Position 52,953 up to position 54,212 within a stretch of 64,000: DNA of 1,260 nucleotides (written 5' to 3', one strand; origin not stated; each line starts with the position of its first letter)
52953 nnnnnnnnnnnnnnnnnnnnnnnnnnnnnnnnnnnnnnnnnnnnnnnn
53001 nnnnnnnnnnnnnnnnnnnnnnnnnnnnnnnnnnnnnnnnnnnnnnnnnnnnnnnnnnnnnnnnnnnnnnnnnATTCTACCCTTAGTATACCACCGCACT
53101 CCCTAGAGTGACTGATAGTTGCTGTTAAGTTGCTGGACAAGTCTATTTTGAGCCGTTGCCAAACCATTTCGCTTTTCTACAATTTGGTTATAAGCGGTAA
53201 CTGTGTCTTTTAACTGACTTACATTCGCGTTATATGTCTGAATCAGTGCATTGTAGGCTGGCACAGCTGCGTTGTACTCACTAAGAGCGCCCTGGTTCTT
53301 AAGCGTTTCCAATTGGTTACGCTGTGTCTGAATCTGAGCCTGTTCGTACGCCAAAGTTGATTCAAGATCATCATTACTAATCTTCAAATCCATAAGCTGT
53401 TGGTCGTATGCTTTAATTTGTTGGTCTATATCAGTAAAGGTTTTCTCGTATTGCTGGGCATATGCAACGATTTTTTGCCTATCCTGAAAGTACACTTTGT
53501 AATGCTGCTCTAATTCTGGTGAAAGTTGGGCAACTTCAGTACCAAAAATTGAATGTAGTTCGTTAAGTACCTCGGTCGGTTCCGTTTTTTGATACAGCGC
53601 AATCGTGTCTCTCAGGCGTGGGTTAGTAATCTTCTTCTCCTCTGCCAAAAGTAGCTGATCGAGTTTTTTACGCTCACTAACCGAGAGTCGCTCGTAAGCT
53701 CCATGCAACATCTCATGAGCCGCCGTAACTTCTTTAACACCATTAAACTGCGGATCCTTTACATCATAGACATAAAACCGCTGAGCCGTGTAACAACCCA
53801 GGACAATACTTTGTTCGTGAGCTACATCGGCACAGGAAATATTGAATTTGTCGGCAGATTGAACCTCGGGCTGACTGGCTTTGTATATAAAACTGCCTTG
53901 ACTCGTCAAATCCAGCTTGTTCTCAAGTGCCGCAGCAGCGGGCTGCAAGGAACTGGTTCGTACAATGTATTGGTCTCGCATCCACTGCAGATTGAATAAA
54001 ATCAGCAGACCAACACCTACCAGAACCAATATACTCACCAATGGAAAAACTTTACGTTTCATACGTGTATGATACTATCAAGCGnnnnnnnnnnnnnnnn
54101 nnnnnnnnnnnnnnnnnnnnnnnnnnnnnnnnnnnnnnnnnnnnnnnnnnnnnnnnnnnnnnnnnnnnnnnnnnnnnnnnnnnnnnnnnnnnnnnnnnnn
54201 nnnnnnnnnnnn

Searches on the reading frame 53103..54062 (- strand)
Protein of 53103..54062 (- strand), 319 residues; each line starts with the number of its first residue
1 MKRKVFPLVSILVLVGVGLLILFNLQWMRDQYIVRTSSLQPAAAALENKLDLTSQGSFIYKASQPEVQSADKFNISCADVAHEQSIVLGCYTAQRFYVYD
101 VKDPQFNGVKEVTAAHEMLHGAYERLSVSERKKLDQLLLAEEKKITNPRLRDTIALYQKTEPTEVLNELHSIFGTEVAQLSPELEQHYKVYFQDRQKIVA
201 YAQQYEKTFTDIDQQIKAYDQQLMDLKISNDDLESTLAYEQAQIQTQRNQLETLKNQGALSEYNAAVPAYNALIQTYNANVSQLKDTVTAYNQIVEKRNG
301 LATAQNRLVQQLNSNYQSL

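Call 7: search_protein_families(library=pfam, proteins=[window:53103-54062:-])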
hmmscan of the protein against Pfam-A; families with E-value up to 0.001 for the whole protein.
window:53103-54062:- (319 aa): 0 families

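Call 8: search_protein_families(library=ncbifam, proteins=[window:53103-54062:-])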
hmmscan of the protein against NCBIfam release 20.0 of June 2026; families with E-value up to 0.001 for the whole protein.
window:53103-54062:- (319 aa): 0 families
